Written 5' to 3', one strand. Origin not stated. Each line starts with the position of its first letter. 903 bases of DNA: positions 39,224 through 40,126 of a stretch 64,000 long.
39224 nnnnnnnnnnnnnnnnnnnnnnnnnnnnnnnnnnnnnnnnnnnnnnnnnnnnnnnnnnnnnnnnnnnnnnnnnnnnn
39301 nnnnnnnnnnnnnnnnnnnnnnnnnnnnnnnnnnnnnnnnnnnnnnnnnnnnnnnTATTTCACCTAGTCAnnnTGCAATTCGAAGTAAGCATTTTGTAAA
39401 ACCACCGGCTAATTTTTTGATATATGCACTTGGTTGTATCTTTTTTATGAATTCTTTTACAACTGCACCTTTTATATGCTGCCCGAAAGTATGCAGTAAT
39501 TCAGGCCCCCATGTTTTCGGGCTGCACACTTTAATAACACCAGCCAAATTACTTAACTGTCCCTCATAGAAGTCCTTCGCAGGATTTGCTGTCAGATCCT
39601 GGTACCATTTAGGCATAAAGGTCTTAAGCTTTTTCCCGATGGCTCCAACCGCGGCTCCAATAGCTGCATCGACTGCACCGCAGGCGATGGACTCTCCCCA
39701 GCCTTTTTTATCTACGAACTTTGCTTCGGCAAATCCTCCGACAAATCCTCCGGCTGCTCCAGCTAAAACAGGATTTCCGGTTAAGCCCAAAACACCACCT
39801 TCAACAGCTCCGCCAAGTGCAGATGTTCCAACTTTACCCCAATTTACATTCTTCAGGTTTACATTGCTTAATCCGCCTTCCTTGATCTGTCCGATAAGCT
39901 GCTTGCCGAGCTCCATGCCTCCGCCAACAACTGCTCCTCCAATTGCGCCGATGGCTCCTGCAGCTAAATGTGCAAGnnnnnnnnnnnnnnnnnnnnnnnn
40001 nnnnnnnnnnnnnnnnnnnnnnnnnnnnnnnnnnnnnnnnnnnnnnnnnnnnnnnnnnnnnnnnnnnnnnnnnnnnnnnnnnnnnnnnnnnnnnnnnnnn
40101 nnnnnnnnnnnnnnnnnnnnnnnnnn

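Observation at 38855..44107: Rhs/YD toxin with T7SS-type N-terminus and a glycine-zipper C-terminal domain, paired with a three-TM immunity candidate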

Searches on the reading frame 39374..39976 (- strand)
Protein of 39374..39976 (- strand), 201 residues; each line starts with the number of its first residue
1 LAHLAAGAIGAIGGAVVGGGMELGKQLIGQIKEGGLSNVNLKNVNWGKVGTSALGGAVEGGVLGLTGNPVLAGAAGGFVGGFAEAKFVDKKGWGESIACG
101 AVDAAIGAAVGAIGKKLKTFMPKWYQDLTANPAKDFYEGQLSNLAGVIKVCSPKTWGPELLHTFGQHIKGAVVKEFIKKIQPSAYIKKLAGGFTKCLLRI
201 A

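Call 7: search_protein_families(library=pfam, proteins=[window:39374-39976:-], max_evalue=10)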
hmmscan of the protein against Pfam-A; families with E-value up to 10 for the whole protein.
seq(201 aa): 0 families

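Call 8: search_protein_families(library=ncbifam, proteins=[window:39374-39976:-], max_evalue=1)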
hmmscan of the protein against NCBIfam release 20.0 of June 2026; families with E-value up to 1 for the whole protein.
seq(201 aa): 0 families

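Call 9: find_homologous_proteins(query=window:39374-39976:-, max_evalue=0.001)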
Query seq(201 aa): 7779 candidates shared short words with the query, none scored E <= 0.001.

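Call 14: search_solved_structures(query=window:39374-39976:-, max_evalue=10)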
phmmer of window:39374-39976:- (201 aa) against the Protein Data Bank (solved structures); distinct sequences matched with E-value up to 10: 3.
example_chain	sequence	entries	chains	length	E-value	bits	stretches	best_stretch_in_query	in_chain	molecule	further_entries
8cp6_C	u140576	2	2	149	1e-05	28.7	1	4-74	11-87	Toxin protein Tse5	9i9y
6tv5_A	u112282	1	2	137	0.071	16.1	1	97-159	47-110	Tubuliform spidroin 1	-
7y5e_72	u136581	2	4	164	1.1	12.2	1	106-145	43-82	Fucoxanthin-chlorophyll a-c binding protein, chloroplastic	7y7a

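Call 16: search_solved_structures(query=window:39374-39976:-, max_evalue=0.01, show_alignments=1)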
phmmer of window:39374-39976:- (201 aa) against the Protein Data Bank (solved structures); distinct sequences matched with E-value up to 0.01: 1.
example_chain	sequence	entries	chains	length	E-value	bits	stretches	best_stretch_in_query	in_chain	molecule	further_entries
8cp6_C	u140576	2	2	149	1e-05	28.7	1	4-74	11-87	Toxin protein Tse5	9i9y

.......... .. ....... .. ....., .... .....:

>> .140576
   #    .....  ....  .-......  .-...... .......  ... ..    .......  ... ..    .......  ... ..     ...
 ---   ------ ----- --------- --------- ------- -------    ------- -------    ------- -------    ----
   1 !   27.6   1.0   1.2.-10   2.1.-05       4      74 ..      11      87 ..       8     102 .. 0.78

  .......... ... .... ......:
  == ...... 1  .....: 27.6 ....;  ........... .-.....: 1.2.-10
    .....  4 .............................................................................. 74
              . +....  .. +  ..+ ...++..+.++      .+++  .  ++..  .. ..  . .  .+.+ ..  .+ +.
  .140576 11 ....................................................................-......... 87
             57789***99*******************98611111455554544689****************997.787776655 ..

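Call 18: search_protein_representatives(protein=window:39374-39976:-)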
Query: 201 residues. Proteins with E-value up to 0.001 (for the whole library): 6; up to 1e-10: 1; up to 1e-30: 0. The best 6 are listed.
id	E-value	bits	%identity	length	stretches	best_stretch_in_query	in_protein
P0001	4.4e-12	62.5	43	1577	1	2-119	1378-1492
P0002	2.3e-07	47.1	45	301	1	9-122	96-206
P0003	1.9e-06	44.1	42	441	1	8-118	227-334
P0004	4.7e-06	42.8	40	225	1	8-117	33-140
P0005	4.3e-05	39.7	46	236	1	5-113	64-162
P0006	8.2e-04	35.5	41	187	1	10-108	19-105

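Call 22: search_solved_structures(query=A1, max_evalue=1, show_alignments=2)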
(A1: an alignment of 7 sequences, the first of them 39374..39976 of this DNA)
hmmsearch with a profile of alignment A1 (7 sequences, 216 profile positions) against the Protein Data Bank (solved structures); distinct sequences matched with E-value up to 1: 4.
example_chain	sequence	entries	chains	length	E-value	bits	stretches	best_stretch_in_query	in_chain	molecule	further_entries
8cp6_C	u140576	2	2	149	6e-05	26.5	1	2-73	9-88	Toxin protein Tse5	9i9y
8hfr_xI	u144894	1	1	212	0.44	13.9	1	105-185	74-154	Shuttling pre-60S factor ECM1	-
4jis_A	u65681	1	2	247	0.78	13.1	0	92-164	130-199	ribitol-5-phosphate cytidylyltransferase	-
3rfi_A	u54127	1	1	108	0.96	12.8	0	66-123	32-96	Asp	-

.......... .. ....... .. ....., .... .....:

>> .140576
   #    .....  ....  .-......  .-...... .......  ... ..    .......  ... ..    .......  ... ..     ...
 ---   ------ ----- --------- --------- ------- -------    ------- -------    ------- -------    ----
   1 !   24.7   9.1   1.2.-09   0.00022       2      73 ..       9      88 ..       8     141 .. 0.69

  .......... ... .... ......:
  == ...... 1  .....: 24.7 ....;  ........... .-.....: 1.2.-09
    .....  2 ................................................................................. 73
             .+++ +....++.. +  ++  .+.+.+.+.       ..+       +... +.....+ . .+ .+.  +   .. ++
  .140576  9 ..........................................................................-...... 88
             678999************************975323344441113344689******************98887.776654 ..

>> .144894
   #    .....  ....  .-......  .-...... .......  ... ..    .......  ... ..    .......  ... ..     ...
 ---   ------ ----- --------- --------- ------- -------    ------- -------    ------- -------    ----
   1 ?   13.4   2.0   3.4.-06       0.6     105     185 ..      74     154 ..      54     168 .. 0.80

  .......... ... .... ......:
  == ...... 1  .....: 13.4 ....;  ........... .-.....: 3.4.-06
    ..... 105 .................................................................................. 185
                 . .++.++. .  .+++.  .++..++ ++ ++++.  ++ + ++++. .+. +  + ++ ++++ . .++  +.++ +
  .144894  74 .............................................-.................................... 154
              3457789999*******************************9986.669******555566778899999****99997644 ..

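Call 31: predict_structure(alignment_id=A1)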
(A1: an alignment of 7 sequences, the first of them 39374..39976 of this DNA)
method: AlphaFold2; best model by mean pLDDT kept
length: 201 residues; sequences in the alignment: 7
mean_pLDDT: 60.8   pTM: 0.53
mean pLDDT of the five models: 60.8, 60.4, 56.4, 54.3, 52.5
residues with pLDDT >= 90: 0; 70-90: 112; 50-70: 14; < 50: 75
segments of 3 or more residues with pLDDT < 50: 128-201
pLDDT, mean of each block of 10 residues (from residue 1): 78 82 81 79 84 83 82 81 81 81 77 68 52 34 30 28 29 28 33 28 32
secondary structure, 60 per line:
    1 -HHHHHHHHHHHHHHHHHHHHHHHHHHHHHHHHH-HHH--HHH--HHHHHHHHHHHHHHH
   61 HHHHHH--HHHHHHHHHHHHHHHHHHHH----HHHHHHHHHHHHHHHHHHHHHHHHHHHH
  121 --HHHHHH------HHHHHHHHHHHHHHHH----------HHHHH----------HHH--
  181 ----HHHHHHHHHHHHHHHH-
elements in order: H2-34 H46-66 H69-88 H93-120 H123-128 H135-150 H161-165 H185-200

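Call 35: fold_search(model_id=the predicted structure, library=pdb)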
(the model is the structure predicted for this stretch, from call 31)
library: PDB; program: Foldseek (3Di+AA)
matches with E <= 10: 96; with E <= 0.001: 0
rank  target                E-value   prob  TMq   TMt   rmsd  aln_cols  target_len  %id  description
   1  7zm7_J                3.3e-02  0.96  0.34  0.36  22.5       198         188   16  CryoEM structure of mitochondrial complex I from Chaetomium thermophilum (inhibited by DDM) (released 2022-11-30)
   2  8e1m_A                8.0e-02  0.92  0.26  0.37   9.3       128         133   19  Cryo-EM structure of the endogenous core TIM23 complex from S. cerevisiae (released 2023-06-21)
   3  9iho_Y                3.5e-01  0.96  0.34  0.34   5.8       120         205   14  Open state without NUQM and without flavoprotein (classification state 4) of Pichia pastoris mitochondrial complex I i (released 2025-10-15)
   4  5xtc_V                4.1e-01  0.90  0.34  0.45   5.3       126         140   16  Cryo-EM structure of human respiratory complex I transmembrane arm (released 2017-08-30)
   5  8olt_Y                5.5e-01  0.85  0.32  0.40   5.9       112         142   18  Mitochondrial complex I from Mus musculus in the active state bound with piericidin A (released 2023-08-09)
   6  8ud1_1Y               6.1e-01  0.97  0.38  0.52   4.0       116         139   20  High resolution in-situ structure of complex I in respiratory supercomplex (composite) (released 2024-06-19)
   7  7qsd_Y                7.8e-01  0.63  0.31  0.41   8.2       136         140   16  Bovine complex I in the active state at 3.1 A (released 2022-03-02)
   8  8esw_AM               8.7e-01  0.84  0.41  0.49  15.4       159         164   16  Structure of mitochondrial complex I from Drosophila melanogaster, Flexible-class 1 (released 2023-03-29)
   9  6zka_V                9.6e-01  0.63  0.33  0.43   8.1       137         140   16  Membrane domain of open complex I during turnover (released 2020-10-07)
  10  8ib4_Y                1.0e+00  0.63  0.33  0.43   8.1       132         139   16  Respiratory complex CI:CIII2, type IA, Wild type mouse under cold temperature (released 2024-09-18)
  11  9smf_Y                1.1e+00  0.69  0.32  0.42   5.6       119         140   16  Reduced bovine complex I in lipid nanodisc, NADH-active-Q10 (released 2026-03-18)
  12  8uca_AM               1.1e+00  0.57  0.30  0.38   5.9       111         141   21  Formation of I2+III2 supercomplex rescues respiratory chain defects (released 2025-01-15)
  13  8r2o_B                1.4e+00  0.23  0.15  0.08  13.9        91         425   13  Huntingtin-Q17, 1-66, N-MBP fusion (released 2024-09-18)
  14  8esz_AM               1.7e+00  0.33  0.33  0.39  16.1       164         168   16  Structure of mitochondrial complex I from Drosophila melanogaster, Helix-locked state (released 2023-03-29)
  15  8b9z_Y                1.8e+00  0.20  0.31  0.35  16.6       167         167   18  Drosophila melanogaster complex I in the Active state (Dm1) (released 2023-01-18)
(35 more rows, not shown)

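Call 47: find_encoding_contigs(protein=P0001, flank=6000, max_places=4)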
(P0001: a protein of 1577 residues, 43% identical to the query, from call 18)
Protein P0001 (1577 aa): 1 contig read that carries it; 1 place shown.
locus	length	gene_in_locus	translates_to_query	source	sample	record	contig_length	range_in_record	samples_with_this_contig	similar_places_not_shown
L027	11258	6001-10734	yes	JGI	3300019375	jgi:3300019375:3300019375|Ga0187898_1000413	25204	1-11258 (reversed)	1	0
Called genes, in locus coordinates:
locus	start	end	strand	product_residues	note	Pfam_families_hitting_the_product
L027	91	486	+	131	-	-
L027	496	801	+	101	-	PF06013:WXG100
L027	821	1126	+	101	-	PF06013:WXG100 (weak)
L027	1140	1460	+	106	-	PF06013:WXG100 (weak)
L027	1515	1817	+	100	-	PF06013:WXG100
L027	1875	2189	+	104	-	PF06013:WXG100, PF10824:T7SS_ESX_EspC (weak), PF00823:PPE (weak)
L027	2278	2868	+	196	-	PF13240:Zn_Ribbon_1 (weak)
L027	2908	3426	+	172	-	PF17032:Zn_ribbon_15 (faint), PF13248:Zn_ribbon_3 (faint), PF24460:DUF7575 (faint), PF12773:DZR, PF13240:Zn_Ribbon_1 (weak)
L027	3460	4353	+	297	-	-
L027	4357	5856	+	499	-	PF13365:Trypsin_2, PF16697:Yop-YscD_cpl, PF00498:FHA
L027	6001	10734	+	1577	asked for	PF20148:DUF6531, PF05593:RHS_repeat, PF05593:RHS_repeat, PF25023:TEN_YD-shell, PF05593:RHS_repeat, PF25023:TEN_YD-shell, PF05593:RHS_repeat, PF25023:TEN_YD-shell, +3 more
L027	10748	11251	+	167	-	-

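Call 48: find_encoding_contigs(protein=P0003, flank=5000, max_places=4)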
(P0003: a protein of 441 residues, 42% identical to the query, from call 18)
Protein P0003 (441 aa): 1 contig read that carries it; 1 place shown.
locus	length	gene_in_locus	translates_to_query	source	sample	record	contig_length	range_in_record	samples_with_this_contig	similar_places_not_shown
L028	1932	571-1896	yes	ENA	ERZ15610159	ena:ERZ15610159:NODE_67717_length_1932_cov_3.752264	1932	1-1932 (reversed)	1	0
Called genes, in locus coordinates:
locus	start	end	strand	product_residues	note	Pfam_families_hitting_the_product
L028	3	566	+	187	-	?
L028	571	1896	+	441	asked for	-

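Call 50: find_encoding_contigs(protein=P0002, flank=5000, max_places=4)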
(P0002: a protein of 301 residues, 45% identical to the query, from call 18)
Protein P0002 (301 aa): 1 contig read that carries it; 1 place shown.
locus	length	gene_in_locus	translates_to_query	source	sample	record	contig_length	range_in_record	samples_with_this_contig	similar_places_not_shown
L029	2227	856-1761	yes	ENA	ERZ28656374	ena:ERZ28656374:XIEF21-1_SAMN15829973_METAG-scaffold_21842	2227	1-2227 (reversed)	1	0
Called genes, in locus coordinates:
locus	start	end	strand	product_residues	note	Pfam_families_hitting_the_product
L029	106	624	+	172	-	PF25023:TEN_YD-shell, PF05593:RHS_repeat (faint)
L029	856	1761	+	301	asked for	-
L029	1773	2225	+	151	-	?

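Call 51: find_encoding_contigs(protein=P0004, flank=5000, max_places=4)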
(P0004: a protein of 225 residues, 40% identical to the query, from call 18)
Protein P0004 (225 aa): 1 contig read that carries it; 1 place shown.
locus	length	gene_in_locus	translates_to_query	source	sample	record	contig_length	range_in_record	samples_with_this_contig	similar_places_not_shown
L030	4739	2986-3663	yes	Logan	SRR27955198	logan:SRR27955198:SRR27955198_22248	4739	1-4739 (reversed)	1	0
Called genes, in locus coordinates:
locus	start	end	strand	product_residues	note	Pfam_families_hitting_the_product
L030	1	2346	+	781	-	?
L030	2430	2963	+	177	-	PF25023:TEN_YD-shell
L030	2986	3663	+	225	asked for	-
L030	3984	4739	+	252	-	?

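Call 87: find_related_loci(query=A7, collection=metagenome_contigs, flank=4000)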
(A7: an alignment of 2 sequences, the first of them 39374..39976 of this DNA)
Query A7 (201 aa) in metagenome_contigs; peptide patterns used: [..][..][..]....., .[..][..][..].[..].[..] (x = any residue, [..] = any of these).
277 stretches matched a pattern; 2 encode a relative of the query (tblastn E <= 1e-3); 2 distinct loci.
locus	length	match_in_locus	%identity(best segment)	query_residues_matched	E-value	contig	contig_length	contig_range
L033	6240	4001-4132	43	9-62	3e-6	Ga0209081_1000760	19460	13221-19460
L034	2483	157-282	44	11-62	3e-6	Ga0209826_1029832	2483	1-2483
